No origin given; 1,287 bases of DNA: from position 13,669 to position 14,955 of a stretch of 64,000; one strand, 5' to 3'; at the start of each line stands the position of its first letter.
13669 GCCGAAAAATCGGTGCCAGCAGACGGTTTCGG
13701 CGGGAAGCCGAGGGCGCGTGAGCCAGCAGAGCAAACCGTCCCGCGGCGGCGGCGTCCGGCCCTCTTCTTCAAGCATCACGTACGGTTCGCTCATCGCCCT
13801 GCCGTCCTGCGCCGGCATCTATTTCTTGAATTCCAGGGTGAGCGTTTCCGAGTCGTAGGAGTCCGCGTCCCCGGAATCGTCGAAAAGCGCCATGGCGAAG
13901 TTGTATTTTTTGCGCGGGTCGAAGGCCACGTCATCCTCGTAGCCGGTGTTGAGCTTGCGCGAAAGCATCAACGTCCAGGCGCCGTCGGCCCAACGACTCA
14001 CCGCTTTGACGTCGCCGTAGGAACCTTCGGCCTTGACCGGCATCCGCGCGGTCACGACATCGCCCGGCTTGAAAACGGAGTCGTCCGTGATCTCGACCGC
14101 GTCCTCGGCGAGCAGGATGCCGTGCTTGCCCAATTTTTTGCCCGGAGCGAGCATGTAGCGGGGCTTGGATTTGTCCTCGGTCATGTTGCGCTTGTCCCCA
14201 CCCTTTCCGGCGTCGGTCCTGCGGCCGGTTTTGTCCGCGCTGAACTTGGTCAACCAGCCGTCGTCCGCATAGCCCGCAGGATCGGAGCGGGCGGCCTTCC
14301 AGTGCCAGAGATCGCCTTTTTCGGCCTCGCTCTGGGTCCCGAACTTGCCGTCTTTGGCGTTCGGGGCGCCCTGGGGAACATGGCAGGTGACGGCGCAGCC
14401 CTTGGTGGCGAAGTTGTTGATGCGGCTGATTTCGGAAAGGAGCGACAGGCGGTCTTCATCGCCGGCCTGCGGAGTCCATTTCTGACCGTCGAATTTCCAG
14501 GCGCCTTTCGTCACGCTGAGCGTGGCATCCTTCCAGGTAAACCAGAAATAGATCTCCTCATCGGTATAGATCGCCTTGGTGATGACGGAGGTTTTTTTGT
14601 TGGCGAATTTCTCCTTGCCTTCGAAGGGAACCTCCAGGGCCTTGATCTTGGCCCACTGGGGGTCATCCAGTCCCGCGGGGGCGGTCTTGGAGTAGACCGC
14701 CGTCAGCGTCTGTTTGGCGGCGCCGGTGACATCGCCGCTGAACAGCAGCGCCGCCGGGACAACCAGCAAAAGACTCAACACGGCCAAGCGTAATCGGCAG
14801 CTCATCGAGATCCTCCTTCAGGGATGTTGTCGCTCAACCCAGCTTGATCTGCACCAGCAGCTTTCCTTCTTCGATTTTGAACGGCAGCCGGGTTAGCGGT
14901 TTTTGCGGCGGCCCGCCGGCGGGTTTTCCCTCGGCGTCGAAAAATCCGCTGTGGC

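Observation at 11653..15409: Rieske/cytochrome b operon whose extra subunits are two EB_dh-domain haem proteins with a conserved C-x3-C-H motif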

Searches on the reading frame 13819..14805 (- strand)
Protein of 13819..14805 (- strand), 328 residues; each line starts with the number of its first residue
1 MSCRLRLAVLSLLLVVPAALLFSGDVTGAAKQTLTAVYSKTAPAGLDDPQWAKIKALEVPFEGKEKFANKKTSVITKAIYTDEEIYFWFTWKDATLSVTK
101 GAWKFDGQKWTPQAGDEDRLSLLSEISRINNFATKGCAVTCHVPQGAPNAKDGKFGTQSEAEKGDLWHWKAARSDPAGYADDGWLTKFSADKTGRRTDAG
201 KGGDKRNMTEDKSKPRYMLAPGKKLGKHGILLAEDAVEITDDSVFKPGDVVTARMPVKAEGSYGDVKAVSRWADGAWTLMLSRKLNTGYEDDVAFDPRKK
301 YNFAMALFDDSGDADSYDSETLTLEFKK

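Call 3: search_protein_families(library=pfam, proteins=[window:13819-14805:-], max_evalue=0.01)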
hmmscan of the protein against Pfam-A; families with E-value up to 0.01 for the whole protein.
window:13819-14805:- (328 aa): 1 family
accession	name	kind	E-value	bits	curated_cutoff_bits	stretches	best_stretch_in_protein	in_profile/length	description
PF09459.16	EB_dh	-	2e-50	172.5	33.3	1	49-314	2-230/236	Ethylbenzene dehydrogenase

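Call 4: search_protein_families(library=ncbifam, proteins=[window:13819-14805:-], max_evalue=0.01)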
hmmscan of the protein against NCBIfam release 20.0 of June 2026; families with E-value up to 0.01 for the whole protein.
window:13819-14805:- (328 aa): 2 families
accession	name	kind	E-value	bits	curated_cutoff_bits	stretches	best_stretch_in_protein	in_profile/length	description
TIGR03477.1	DMSO_red_II_gam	subfamily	4.8e-08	32.6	169.85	1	255-310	131-186/206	DMSO reductase family type II enzyme, heme b subunit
NF042980.1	EthbenzDh_ebdC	equivalog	0.0033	16.9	400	0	262-288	145-171/214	ethylbenzene dehydrogenase subunit gamma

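Call 5: search_solved_structures(query=window:13819-14805:-, max_evalue=1, show_alignments=3)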
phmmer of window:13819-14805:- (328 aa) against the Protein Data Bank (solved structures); distinct sequences matched with E-value up to 1: 2.
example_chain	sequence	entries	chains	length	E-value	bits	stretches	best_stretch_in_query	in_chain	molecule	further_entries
7b04_C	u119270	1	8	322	0.0013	21.3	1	262-314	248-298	Nitrite oxidoreductase subunit C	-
8d2s_B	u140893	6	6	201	0.34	13.3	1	98-160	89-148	FAB light chain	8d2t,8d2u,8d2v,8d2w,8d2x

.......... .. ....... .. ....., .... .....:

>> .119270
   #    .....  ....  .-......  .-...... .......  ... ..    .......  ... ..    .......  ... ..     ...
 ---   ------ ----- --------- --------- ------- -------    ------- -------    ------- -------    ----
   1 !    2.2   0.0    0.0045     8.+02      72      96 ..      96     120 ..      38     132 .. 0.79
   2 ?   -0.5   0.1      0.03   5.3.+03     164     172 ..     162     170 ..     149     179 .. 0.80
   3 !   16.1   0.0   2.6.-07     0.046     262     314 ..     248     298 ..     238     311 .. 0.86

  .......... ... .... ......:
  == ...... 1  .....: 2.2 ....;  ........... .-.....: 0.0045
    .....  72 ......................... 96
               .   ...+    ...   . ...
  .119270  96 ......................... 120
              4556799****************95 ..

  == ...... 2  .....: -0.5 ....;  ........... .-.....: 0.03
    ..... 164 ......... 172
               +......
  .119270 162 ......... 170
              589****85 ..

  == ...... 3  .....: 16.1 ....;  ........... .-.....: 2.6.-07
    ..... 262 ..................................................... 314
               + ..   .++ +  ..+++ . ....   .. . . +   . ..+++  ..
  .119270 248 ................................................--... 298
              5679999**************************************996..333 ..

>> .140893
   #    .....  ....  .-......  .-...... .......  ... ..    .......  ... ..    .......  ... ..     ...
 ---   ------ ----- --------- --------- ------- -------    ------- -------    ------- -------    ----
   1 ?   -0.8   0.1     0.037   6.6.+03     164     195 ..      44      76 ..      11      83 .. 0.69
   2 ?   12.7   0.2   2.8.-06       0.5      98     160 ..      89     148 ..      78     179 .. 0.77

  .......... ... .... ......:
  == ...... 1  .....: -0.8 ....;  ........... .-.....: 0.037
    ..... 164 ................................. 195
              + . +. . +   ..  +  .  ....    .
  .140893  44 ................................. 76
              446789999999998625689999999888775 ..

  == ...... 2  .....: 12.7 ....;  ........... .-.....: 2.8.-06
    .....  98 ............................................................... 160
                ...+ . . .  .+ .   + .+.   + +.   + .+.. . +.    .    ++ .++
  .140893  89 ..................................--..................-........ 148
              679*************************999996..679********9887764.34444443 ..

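Call 7: find_homologous_proteins(query=window:13819-14805:-, max_evalue=0.00001)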
Query window:13819-14805:- (328 aa): 725 proteins with E <= 0.00001 among 5329 candidates; the best 120 are listed.
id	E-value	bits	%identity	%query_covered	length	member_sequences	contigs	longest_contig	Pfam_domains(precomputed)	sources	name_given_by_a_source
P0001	2.8e-218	742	100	100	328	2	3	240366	PF09459.17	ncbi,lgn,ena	-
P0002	1.8e-165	568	78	98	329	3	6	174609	PF09459.17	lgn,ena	-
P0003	2.5e-161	554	75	98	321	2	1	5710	PF09459.17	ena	-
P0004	7.3e-161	553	77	94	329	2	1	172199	PF09459.17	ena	-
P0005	2.3e-160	551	74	100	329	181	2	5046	PF09459.17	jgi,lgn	-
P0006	4.8e-160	550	76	98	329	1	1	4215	PF09459.17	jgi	jgi:hypothetical protein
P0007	5.0e-151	521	70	99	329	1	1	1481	PF09459.17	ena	-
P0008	7.0e-151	520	70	100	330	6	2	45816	PF09459.17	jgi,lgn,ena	-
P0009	4.1e-150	518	72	97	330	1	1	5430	PF09459.17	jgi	jgi:hypothetical protein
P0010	8.0e-149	513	70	99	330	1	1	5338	PF09459.17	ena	-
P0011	1.0e-148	513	69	100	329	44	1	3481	PF09459.17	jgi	jgi:hypothetical protein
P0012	1.3e-148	513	72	93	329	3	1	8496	PF09459.17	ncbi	-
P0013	1.7e-148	512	69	99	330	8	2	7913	PF09459.17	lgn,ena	-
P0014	3.3e-148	511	69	100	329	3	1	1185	PF09459.17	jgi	jgi:hypothetical protein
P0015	3.9e-148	511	71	100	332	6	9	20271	PF09459.17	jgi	jgi:hypothetical protein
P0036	4.5e-146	504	67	100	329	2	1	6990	PF09459.17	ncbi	-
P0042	1.0e-145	503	68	100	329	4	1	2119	PF09459.17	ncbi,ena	-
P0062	6.1e-144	497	68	98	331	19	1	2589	PF09459.17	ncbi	-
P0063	7.1e-144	497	68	98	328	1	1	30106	PF09459.17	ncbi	-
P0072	1.9e-143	496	67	100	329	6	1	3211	PF09459.17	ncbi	-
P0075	3.3e-143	495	68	100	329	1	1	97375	PF09459.17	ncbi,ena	-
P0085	7.2e-143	494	66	100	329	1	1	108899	PF09459.17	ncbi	ncbi:MAG: ethylbenzene dehydrogenase-related protein [Thermodesulfobacteriota bacterium]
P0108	5.7e-142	491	66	99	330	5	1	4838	PF09459.17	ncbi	-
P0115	2.3e-141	489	67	97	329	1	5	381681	PF09459.17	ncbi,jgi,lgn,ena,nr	ncbi:MAG TPA: ethylbenzene dehydrogenase-related protein [Anaerolineae bacterium]|nr:ethylbenzene de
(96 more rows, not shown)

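Call 9: find_encoding_contigs(protein=P0115, flank=6000, max_places=3)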
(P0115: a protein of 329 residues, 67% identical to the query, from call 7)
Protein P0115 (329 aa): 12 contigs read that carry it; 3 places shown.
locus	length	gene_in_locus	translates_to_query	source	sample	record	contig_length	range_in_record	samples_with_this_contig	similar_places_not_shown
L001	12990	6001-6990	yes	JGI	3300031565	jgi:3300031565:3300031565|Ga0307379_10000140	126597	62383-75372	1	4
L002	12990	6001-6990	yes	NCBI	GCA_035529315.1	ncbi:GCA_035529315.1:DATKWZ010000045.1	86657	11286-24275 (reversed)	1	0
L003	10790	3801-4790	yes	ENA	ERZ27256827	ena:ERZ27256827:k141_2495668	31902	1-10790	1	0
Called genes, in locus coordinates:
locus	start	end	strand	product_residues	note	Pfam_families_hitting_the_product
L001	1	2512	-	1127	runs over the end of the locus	PF17757:UvrB_inter, PF02559:CarD_TRCF_RID, PF00270:DEAD, PF04851:ResIII, PF00271:Helicase_C, PF03461:TRCF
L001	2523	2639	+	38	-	-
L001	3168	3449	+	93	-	PF00216:Bac_DNA_binding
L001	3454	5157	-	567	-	PF00128:Alpha-amylase, PF16657:Malt_amylase_C (weak)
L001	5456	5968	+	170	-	PF00355:Rieske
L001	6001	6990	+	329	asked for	PF09459:EB_dh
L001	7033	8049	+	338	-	PF00033:Cytochrome_B, PF13631:Cytochrom_B_N_2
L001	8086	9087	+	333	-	PF09459:EB_dh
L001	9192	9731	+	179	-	PF04143:Sulf_transp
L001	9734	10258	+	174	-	PF20398:DUF6691, PF04143:Sulf_transp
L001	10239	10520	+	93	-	-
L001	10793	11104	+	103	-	PF01985:CRS1_YhbY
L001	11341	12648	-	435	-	PF14537:Cytochrom_c3_2 (faint), PF09699:Paired_CXXCH_1 (faint)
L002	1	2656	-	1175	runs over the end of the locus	PF17757:UvrB_inter, PF02559:CarD_TRCF_RID, PF00270:DEAD, PF04851:ResIII, PF00271:Helicase_C, PF03461:TRCF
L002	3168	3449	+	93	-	PF00216:Bac_DNA_binding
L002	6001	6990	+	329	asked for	PF09459:EB_dh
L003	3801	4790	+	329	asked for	PF09459:EB_dh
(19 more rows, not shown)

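Call 10: find_encoding_contigs(protein=P0085, flank=6000, max_places=2)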
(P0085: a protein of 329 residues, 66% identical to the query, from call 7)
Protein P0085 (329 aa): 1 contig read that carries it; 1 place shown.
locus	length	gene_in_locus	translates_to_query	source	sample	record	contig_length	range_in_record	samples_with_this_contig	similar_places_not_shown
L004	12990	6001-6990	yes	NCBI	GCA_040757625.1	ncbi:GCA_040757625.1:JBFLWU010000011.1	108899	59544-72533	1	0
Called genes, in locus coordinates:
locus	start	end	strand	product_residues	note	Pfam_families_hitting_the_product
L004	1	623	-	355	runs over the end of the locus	PF04551:GcpE, PF26540:GcpE_C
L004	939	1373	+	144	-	-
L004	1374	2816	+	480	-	PF00497:SBP_bac_3, PF10613:Lig_chan-Glu_bd (faint), PF01464:SLT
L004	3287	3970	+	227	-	PF00072:Response_reg, PF00486:Trans_reg_C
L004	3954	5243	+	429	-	PF00512:HisKA, PF02518:HATPase_c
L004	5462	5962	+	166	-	PF00355:Rieske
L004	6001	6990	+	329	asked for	PF09459:EB_dh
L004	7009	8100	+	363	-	PF00033:Cytochrome_B, PF13631:Cytochrom_B_N_2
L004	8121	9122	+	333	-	PF09459:EB_dh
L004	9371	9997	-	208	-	PF00753:Lactamase_B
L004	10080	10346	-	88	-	-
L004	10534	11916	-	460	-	PF00291:PALP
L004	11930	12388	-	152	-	PF01029:NusB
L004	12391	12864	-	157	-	PF00885:DMRL_synthase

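Call 14: find_encoding_contigs(protein=P0001, flank=10000, max_places=3)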
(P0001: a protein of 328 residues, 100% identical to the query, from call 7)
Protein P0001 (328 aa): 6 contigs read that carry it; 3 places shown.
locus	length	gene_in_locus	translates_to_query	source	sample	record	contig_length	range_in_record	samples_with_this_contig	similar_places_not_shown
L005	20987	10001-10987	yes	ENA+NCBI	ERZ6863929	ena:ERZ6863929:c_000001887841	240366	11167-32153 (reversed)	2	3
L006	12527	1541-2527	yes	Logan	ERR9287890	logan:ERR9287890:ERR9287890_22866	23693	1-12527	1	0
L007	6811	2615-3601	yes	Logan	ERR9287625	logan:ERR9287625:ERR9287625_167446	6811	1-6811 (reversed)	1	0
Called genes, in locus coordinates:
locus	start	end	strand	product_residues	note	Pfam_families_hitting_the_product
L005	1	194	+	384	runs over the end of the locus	PF02353:CMAS, PF01728:FtsJ (weak), PF13489:Methyltransf_23, PF08241:Methyltransf_11, PF08242:Methyltransf_12, PF13649:Methyltransf_25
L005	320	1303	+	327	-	PF13593:SBF_like, PF01758:SBF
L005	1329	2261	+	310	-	PF01734:Patatin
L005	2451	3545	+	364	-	PF01758:SBF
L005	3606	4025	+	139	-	PF01022:HTH_5, PF12840:HTH_20, PF13412:HTH_24 (weak)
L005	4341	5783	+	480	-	PF02754:CCG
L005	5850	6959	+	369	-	PF03773:ArsP_1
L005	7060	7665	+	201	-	-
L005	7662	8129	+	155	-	PF00583:Acetyltransf_1, PF13673:Acetyltransf_10, PF13508:Acetyltransf_7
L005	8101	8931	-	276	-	PF01135:PCMT, PF01209:Ubie_methyltran, PF13489:Methyltransf_23, PF06325:PrmA, PF13847:Methyltransf_31, PF08241:Methyltransf_11, PF08242:Methyltransf_12, PF13649:Methyltransf_25, +2 more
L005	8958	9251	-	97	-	PF04014:MazE_antitoxin (weak)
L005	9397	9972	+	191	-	PF00355:Rieske (weak)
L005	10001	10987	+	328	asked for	PF09459:EB_dh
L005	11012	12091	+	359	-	PF00033:Cytochrome_B, PF13631:Cytochrom_B_N_2, PF00032:Cytochrom_B_C (weak)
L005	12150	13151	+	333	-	PF09459:EB_dh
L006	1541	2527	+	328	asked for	PF09459:EB_dh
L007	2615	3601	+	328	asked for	PF09459:EB_dh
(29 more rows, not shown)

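Call 19: search_protein_representatives(protein=window:13819-14805:-)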
Query: 328 residues. Proteins with E-value up to 0.001 (for the whole library): 1172; up to 1e-10: 521; up to 1e-30: 85. The best 150 are listed.
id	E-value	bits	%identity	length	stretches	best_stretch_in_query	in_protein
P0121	3.3e-100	351.9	52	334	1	8-327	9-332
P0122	8.2e-81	288.1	56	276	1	10-261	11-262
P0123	3.4e-79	282.8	49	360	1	28-326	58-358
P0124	1.6e-69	251.0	74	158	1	7-161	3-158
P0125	1.2e-68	248.2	64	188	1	139-327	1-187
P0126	3.6e-68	246.6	43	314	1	32-319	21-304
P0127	2.5e-62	227.4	41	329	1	31-327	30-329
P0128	2.4e-61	224.1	39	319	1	5-324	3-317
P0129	2.0e-58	214.5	42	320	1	16-324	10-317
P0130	6.1e-57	209.7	42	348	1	29-325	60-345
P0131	2.6e-51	191.2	32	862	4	75-288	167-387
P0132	1.1e-50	189.2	49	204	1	6-195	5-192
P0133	1.8e-50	188.4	72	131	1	205-328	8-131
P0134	1.8e-49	185.1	31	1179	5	43-291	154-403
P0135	5.5e-48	180.2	48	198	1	9-194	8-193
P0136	9.6e-48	179.5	32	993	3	78-327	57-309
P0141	7.6e-44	166.6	39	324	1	9-327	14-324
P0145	1.1e-42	162.9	34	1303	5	94-315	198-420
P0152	1.2e-40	156.1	40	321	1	46-313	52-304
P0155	2.3e-38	148.6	40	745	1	41-318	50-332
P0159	1.2e-37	146.3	37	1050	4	178-318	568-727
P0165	2.0e-36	142.2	38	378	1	41-325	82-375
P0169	1.8e-35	139.1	39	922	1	73-319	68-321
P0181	1.8e-33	132.6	33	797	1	42-324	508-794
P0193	5.0e-32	127.8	35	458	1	28-323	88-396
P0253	4.9e-26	108.1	33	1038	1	16-317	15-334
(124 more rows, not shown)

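Call 23: search_solved_structures(query=A1, max_evalue=1, show_alignments=4)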
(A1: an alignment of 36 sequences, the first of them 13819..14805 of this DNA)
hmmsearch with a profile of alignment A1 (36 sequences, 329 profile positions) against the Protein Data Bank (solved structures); distinct sequences matched with E-value up to 1: 3.
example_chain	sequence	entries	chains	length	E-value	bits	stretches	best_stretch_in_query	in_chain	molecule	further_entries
7b04_C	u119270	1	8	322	4.6e-19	71.9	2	263-325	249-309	Nitrite oxidoreductase subunit C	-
2ivf_C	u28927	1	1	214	1.3e-06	31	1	264-310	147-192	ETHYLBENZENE DEHYDROGENASE GAMMA-SUBUNIT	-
1i82_A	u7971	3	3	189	0.012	17.9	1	41-109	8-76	ENDO-1,4-BETA-XYLANASE A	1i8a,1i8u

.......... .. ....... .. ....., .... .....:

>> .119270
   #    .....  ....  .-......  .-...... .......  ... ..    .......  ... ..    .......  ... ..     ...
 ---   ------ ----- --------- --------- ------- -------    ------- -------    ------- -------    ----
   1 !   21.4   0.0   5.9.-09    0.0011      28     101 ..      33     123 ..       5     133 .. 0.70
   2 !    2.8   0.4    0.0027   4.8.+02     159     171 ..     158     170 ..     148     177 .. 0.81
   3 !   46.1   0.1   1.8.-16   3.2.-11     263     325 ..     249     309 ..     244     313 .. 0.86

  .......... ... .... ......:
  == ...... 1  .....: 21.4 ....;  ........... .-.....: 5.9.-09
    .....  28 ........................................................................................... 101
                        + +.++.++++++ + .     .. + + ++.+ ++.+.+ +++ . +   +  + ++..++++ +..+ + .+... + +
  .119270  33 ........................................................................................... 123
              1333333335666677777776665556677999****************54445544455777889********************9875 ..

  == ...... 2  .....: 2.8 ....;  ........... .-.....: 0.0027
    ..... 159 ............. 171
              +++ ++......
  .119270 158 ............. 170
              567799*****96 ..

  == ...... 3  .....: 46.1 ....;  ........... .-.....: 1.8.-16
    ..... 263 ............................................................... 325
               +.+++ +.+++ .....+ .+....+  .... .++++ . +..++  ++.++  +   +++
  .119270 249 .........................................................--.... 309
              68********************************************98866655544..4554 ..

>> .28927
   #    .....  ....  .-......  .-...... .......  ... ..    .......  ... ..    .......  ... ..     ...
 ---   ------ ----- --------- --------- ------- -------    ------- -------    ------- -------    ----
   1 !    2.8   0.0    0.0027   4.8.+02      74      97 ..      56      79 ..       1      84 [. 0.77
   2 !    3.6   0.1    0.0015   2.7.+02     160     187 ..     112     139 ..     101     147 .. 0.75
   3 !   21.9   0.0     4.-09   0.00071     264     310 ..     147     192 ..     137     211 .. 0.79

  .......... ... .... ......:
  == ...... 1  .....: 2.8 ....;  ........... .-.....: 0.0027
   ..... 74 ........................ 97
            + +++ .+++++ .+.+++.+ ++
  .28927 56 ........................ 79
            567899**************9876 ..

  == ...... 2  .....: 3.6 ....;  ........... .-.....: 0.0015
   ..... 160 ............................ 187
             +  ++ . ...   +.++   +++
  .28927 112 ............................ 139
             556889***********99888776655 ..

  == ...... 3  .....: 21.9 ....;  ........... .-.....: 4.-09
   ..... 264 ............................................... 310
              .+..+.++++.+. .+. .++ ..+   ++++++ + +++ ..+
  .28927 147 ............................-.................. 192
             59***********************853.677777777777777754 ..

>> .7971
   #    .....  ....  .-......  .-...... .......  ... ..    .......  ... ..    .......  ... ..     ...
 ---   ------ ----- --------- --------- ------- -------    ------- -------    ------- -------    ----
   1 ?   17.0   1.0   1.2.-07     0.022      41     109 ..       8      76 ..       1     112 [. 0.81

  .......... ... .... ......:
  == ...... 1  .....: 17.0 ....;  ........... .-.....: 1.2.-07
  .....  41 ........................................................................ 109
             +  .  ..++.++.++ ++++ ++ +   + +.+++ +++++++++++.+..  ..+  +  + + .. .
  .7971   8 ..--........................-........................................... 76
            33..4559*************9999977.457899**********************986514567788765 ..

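Call 29: predict_structure(alignment_id=A1)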
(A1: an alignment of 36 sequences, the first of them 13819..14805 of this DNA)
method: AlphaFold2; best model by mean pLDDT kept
length: 328 residues; sequences in the alignment: 36
mean_pLDDT: 91.7   pTM: 0.86
mean pLDDT of the five models: 91.7, 91.3, 90.7, 90.5, 89.4
residues with pLDDT >= 90: 267; 70-90: 32; 50-70: 26; < 50: 3
segments of 3 or more residues with pLDDT < 50: 1-3
pLDDT, mean of each block of 10 residues (from residue 1): 54 59 56 96 98 97 93 98 99 96 97 97 97 85 75 89 98 97 94 93 97 98 96 98 96 97 97 98 98 98 97 92 97
secondary structure, 60 per line:
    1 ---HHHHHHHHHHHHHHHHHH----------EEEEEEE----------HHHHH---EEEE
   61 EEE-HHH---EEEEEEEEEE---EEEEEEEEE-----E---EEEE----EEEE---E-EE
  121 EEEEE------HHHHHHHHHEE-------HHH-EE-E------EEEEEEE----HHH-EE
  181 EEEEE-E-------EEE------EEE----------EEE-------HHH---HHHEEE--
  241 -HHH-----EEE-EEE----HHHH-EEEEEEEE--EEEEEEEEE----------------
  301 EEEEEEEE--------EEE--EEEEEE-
elements in order: H4-21 E32-38 H49-53 E57-63 E71-80 E84-92 E102-105 E110-113 E119-125 H132-140 E164-170 E179-185 E195-197 E204-206 E217-219 E236-238 E250-252 E254-256 H261-264 E266-273 E276-284 E301-308 E317-319 E322-327
